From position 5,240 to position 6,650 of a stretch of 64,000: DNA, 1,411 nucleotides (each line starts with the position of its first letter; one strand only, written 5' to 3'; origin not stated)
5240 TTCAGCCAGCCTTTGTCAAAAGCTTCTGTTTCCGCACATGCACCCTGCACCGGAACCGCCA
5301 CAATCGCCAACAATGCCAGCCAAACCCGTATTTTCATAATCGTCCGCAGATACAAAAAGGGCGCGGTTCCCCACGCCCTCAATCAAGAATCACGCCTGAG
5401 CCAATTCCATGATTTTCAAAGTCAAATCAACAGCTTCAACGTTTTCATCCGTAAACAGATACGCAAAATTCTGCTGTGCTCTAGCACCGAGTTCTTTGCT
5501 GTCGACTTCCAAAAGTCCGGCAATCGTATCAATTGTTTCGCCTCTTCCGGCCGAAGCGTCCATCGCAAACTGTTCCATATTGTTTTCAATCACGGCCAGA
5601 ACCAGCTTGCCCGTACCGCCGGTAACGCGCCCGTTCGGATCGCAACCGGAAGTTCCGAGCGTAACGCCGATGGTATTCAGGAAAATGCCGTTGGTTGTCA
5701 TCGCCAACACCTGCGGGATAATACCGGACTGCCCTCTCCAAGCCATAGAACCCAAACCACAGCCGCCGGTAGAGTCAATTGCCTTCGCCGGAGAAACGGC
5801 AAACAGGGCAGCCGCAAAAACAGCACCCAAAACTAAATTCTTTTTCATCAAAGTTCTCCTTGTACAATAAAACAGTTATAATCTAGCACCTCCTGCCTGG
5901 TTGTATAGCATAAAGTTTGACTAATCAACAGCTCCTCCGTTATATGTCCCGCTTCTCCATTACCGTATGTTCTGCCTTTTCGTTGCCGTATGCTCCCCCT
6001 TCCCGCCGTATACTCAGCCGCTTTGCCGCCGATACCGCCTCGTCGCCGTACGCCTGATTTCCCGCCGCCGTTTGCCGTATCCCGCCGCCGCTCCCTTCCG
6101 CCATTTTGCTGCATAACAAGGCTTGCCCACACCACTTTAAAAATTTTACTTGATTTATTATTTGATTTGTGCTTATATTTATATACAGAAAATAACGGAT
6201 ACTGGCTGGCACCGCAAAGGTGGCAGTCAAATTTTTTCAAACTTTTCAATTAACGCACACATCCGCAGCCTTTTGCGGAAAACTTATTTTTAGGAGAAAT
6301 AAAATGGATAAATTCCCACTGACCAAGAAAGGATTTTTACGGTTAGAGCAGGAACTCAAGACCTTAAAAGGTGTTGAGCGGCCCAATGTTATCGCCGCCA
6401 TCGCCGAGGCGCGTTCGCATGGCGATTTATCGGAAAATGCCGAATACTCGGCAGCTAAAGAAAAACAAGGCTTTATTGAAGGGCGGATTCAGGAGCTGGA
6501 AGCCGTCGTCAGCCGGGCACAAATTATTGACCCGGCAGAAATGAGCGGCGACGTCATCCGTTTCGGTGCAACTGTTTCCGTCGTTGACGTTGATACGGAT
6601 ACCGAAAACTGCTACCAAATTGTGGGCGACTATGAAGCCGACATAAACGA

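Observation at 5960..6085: Periodic GCCGTAT-box array (about 21-22-bp phasing) in the DUF3015 / greA divergent promoter region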

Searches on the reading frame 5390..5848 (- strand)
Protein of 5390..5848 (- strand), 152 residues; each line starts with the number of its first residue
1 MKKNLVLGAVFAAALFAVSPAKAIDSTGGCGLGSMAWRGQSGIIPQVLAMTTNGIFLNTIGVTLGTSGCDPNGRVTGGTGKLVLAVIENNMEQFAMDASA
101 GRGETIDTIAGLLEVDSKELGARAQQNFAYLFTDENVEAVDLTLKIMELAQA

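Call 9: find_encoding_contigs(protein=window:5390-5848:-, flank=3000, max_places=10)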
Protein window:5390-5848:- (152 aa): 27 contigs read that carry it; 10 places shown.
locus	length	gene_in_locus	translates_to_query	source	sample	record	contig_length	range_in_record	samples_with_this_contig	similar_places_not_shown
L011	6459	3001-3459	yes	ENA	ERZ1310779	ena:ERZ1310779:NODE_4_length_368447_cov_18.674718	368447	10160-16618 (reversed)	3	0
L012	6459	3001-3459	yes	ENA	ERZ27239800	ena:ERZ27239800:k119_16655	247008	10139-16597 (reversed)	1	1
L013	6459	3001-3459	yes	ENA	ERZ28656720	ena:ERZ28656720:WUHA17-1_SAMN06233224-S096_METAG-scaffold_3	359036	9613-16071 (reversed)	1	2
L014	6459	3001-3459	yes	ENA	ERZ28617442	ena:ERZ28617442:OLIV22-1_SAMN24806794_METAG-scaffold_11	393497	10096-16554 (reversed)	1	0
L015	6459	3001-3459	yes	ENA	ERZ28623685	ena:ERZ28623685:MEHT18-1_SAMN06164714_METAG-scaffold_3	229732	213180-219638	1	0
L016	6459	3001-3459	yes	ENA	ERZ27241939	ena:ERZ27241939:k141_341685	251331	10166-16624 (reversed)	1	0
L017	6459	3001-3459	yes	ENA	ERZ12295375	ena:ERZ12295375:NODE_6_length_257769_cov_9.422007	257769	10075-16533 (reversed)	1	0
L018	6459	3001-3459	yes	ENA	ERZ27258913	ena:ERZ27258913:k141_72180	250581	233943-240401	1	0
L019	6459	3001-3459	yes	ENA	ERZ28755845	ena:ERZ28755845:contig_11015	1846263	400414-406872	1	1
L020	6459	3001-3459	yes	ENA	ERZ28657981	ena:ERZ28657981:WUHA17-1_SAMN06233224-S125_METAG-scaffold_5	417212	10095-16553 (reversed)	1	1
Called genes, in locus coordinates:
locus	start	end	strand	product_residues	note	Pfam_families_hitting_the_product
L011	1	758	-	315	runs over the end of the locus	PF08878:HamA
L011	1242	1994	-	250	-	PF00578:AhpC-TSA, PF08534:Redoxin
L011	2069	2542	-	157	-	PF03449:GreA_GreB_N, PF01272:GreA_GreB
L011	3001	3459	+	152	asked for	PF11220:DUF3015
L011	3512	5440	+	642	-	PF25225:DUF7843, PF13387:Lnb_N, PF25222:DUF7840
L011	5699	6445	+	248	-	-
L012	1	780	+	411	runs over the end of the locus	-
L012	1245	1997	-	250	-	PF00578:AhpC-TSA, PF08534:Redoxin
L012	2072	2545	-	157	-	PF03449:GreA_GreB_N, PF01272:GreA_GreB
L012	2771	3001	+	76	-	-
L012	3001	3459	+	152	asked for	PF11220:DUF3015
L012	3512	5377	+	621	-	PF25225:DUF7843, PF13387:Lnb_N, PF25222:DUF7840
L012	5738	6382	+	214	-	-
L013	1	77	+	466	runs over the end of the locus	PF13576:Pentapeptide_3 (faint), PF00805:Pentapeptide (weak), PF13599:Pentapeptide_4 (weak), PF25296:Decapeptide (faint), PF00805:Pentapeptide, PF13599:Pentapeptide_4 (weak), PF00805:Pentapeptide (weak)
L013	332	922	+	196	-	PF14512:TM1586_NiRdase (faint), PF00881:Nitroreductase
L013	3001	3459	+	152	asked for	PF11220:DUF3015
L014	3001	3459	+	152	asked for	PF11220:DUF3015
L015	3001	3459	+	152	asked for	PF11220:DUF3015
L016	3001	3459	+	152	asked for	PF11220:DUF3015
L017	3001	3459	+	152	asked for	PF11220:DUF3015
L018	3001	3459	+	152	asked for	PF11220:DUF3015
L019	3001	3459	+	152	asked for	PF11220:DUF3015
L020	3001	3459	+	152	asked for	PF11220:DUF3015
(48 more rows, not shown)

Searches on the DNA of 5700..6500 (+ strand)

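Call 7: search_rna_families(source=window, start=5700, end=6500, threshold=evalue, max_evalue=10)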
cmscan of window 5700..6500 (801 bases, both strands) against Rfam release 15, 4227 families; matches with E-value up to 10: 1.
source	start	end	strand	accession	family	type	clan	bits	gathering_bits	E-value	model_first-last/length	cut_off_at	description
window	6262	6306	+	RF02980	freshwater-2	Cis-reg;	-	19.5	49.9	2.1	1-84/84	no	freshwater-2 RNA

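Call 32: search_dna_similar(query=window:5930-6120:+, collection=plasmids, mode=distant, max_evalue=0.01, max_rows=10)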
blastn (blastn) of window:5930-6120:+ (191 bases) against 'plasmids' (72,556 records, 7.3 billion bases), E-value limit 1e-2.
No match.

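Call 52: search_dna_similar(query=window:5930-6120:+, collection=phages, mode=distant, max_evalue=0.01, max_rows=10)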
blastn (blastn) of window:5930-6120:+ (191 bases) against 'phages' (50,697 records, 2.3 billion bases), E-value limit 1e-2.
No match.

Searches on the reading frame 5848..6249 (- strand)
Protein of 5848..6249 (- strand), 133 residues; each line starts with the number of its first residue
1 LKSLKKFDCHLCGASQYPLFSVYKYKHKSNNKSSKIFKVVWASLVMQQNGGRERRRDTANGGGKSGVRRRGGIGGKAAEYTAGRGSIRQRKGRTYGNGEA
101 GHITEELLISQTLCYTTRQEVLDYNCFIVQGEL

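Call 27: search_protein_families(library=pfam, proteins=[window:5848-6249:-], max_evalue=1)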
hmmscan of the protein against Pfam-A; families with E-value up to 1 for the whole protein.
window:5848-6249:- (133 aa): 0 families
